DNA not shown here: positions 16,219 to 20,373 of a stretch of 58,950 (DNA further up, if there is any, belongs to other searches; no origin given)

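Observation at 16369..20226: A complete four-step phosphorelay plus c-di-GMP phosphodiesterase output in one soluble polypeptide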

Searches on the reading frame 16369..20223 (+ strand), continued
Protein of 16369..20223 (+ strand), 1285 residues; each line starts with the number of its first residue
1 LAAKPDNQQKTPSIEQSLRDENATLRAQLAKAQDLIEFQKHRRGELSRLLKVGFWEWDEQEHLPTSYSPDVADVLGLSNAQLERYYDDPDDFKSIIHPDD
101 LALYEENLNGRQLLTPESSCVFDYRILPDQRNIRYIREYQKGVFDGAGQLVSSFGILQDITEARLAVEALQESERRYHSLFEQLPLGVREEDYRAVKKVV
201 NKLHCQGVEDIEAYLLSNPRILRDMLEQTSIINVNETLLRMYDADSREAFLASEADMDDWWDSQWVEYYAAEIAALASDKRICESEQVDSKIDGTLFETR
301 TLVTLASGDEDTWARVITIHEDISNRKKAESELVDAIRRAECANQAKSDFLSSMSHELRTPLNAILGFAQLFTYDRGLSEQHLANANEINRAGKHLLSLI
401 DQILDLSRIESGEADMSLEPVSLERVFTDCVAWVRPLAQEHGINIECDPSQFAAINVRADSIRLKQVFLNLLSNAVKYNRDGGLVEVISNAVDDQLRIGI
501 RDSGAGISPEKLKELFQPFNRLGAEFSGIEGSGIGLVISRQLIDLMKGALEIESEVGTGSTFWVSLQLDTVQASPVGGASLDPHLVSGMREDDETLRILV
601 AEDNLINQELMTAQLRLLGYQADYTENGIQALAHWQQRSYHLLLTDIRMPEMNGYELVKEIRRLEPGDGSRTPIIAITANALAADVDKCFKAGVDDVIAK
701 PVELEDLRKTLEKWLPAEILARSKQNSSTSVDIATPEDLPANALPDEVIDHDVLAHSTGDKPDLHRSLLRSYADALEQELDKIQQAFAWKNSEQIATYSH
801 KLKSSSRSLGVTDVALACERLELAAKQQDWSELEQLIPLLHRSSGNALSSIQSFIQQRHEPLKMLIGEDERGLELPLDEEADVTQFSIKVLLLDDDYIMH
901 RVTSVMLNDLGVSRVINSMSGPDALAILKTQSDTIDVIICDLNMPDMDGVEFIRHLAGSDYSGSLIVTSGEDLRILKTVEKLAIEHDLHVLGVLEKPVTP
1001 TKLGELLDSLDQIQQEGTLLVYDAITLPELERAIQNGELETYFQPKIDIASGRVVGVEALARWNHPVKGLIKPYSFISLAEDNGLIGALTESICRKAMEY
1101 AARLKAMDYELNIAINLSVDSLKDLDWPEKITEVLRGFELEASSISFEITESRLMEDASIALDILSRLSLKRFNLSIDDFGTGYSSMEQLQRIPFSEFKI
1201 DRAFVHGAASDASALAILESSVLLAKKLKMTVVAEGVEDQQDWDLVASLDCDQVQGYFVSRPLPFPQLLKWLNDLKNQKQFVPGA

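Call 18: search_protein_families(library=pfam, proteins=[L005:3274-5943:+, L005:5946-7163:+, L006:5209-7818:+, L006:7788-9032:+, L007:709-2769:+, L018:4630-7512:+, L018:7596-9416:+, L038:4021-7581:+, L038:7574-9388:+], max_evalue=0.001)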
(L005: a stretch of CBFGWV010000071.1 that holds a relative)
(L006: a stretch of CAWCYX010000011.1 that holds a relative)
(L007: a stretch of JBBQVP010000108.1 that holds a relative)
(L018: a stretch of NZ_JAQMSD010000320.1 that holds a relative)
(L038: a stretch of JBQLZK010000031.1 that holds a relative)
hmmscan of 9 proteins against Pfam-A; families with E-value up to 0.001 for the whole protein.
L005:3274-5943:+ (890 aa): 4 families
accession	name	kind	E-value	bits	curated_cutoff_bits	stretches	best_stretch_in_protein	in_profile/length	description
PF00072.30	Response_reg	-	2.4e-52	176.2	30.2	2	11-122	1-110/111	Response regulator receiver domain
PF02518.31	HATPase_c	-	6.8e-32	110.6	26.4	1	360-475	2-109/111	Histidine kinase-, DNA gyrase B-, and HSP90-like ATPase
PF00512.31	HisKA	-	1.3e-18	67.2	26.9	1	247-312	1-66/66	His Kinase A (phospho-acceptor) domain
PF01627.28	Hpt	-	3.5e-11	43.6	24.6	1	796-855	1-60/84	Hpt domain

L005:5946-7163:+ (406 aa): 2 families
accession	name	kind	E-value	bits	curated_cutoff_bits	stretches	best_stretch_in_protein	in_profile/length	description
PF00563.25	EAL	-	8.6e-70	235.2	31.3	1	147-381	2-236/236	EAL domain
PF00072.30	Response_reg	-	3.1e-19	69.6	30.2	1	9-124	1-109/111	Response regulator receiver domain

L006:5209-7818:+ (870 aa): 6 families
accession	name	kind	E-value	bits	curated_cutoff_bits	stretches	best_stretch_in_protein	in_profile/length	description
PF02518.31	HATPase_c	-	3e-30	105.4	26.4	1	477-591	2-110/111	Histidine kinase-, DNA gyrase B-, and HSP90-like ATPase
PF05227.19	CHASE3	-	2e-27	96.2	28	1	47-181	3-137/138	CHASE3 domain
PF00072.30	Response_reg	-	5.3e-24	85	30.2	1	633-746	2-110/111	Response regulator receiver domain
PF00512.31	HisKA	-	1.3e-21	76.8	26.9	1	365-429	2-66/66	His Kinase A (phospho-acceptor) domain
PF01627.28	Hpt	-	5e-12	46.3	24.6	1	777-859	1-83/84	Hpt domain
PF08447.18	PAS_3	-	5.4e-09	36.7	25.6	1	253-331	3-81/89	PAS fold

L006:7788-9032:+ (415 aa): 2 families
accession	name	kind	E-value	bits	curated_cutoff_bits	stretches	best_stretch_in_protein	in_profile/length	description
PF00563.25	EAL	-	5.4e-66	222.8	31.3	1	154-388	3-236/236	EAL domain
PF00072.30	Response_reg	-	5.8e-18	65.5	30.2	1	13-129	1-109/111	Response regulator receiver domain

L007:709-2769:+ (687 aa): 2 families
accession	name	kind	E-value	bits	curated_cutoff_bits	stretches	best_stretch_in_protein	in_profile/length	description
PF00563.25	EAL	-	2.3e-110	368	31.3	2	150-383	4-236/236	EAL domain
PF00072.30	Response_reg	-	3.5e-13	50.1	30.2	1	9-122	2-107/111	Response regulator receiver domain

L018:4630-7512:+ (961 aa): 8 families
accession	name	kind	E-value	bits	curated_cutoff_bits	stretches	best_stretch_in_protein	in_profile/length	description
PF02518.31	HATPase_c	-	1.4e-28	100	26.4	1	609-723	2-110/111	Histidine kinase-, DNA gyrase B-, and HSP90-like ATPase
PF00072.30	Response_reg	-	1e-23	84.1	30.2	1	752-863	1-110/111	Response regulator receiver domain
PF00512.31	HisKA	-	1e-22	80.4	26.9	1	495-561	1-66/66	His Kinase A (phospho-acceptor) domain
PF13426.13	PAS_9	-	1.2e-08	35.5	27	1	363-467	3-103/103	PAS domain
PF23198.2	PDE8A_N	-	3.4e-06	27.5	29.6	1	771-845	32-110/147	PDE8A-like, N-terminal domain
PF08448.16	PAS_4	-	4e-06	27.4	23.1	0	113-185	32-109/110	PAS fold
PF00989.32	PAS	-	7.5e-06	26.4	22.6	1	353-465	2-113/113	PAS fold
PF13188.13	PAS_8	-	0.00089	19.5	21.8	0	353-404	2-51/65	PAS domain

L018:7596-9416:+ (607 aa): 3 families
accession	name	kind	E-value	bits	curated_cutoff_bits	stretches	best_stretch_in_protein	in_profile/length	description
PF00563.25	EAL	-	4.4e-74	249.2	31.3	1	357-596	3-236/236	EAL domain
PF00990.26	GGDEF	-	4.8e-47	160.2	23.8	1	177-334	1-159/161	Diguanylate cyclase, GGDEF domain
PF00072.30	Response_reg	-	1.3e-28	99.8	30.2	1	17-129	1-111/111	Response regulator receiver domain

L038:4021-7581:+ (1187 aa): 6 families
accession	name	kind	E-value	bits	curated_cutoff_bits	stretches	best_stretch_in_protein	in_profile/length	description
PF03707.21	MHYT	-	5.4e-49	164.4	21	4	58-115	1-58/59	Bacterial signalling protein N terminal repeat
PF02518.31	HATPase_c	-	1.4e-23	83.9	26.4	1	789-917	2-110/111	Histidine kinase-, DNA gyrase B-, and HSP90-like ATPase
PF00072.30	Response_reg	-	1e-22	80.8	30.2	1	947-1060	1-109/111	Response regulator receiver domain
PF00512.31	HisKA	-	1.9e-21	76.3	26.9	1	675-741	1-66/66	His Kinase A (phospho-acceptor) domain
PF01590.32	GAF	-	3.4e-18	66.9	22.4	1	477-646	1-133/133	GAF domain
PF13492.12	GAF_3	-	0.00016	22.5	27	0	479-648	3-129/129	GAF domain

L038:7574-9388:+ (605 aa): 3 families
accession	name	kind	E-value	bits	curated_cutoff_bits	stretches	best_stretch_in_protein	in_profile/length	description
PF00563.25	EAL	-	3.5e-72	243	31.3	1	350-585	3-236/236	EAL domain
PF00990.26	GGDEF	-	9.4e-47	159.2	23.8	1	170-328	1-160/161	Diguanylate cyclase, GGDEF domain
PF00072.30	Response_reg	-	6.1e-26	91.2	30.2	1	17-125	1-107/111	Response regulator receiver domain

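Call 54: find_encoding_contigs(protein=P0046, flank=8000, max_places=3)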
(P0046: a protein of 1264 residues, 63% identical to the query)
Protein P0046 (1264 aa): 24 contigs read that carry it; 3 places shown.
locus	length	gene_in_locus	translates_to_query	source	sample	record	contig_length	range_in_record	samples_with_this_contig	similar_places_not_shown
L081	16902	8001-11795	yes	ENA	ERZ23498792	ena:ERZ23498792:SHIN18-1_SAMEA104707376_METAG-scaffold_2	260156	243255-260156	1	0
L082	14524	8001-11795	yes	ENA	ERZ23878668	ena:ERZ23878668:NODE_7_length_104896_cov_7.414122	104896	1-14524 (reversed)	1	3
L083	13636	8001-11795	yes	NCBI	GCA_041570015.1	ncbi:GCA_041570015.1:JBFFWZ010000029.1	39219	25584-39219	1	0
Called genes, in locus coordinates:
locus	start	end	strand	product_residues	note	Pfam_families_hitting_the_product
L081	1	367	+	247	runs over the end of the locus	PF01048:PNP_UDP_1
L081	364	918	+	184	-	PF14803:Zn_ribbon_Nudix, PF00293:NUDIX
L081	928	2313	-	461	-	PF12729:4HB_MCP_1 (faint), PF00990:GGDEF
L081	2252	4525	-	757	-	PF12146:Hydrolase_4, PF00561:Abhydrolase_1, PF12697:Abhydrolase_6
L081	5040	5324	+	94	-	-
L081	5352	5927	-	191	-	PF00578:AhpC-TSA, PF08534:Redoxin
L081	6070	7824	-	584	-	PF01266:DAO (faint), PF01593:Amino_oxidase, PF13450:NAD_binding_8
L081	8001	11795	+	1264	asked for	PF08447:PAS_3, PF00512:HisKA, PF02518:HATPase_c, PF00072:Response_reg, PF01627:Hpt, PF00072:Response_reg, PF00563:EAL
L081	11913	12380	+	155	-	PF00011:HSP20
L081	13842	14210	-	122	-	PF02627:CMD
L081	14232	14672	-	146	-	-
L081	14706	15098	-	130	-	PF09851:SHOCT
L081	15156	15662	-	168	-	-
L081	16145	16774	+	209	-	-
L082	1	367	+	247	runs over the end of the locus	PF01048:PNP_UDP_1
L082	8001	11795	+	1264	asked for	PF08447:PAS_3, PF00512:HisKA, PF02518:HATPase_c, PF00072:Response_reg, PF01627:Hpt, PF00072:Response_reg, PF00563:EAL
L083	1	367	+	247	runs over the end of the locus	PF01048:PNP_UDP_1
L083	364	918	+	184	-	PF14803:Zn_ribbon_Nudix, PF00293:NUDIX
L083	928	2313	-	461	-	PF12729:4HB_MCP_1 (faint), PF00990:GGDEF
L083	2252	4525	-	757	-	PF12146:Hydrolase_4, PF00561:Abhydrolase_1, PF12697:Abhydrolase_6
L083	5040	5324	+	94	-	-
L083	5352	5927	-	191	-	PF00578:AhpC-TSA, PF08534:Redoxin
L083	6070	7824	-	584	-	PF01266:DAO (faint), PF01593:Amino_oxidase, PF13450:NAD_binding_8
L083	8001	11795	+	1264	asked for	PF08447:PAS_3, PF00512:HisKA, PF02518:HATPase_c, PF00072:Response_reg, PF01627:Hpt, PF00072:Response_reg, PF00563:EAL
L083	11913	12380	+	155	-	PF00011:HSP20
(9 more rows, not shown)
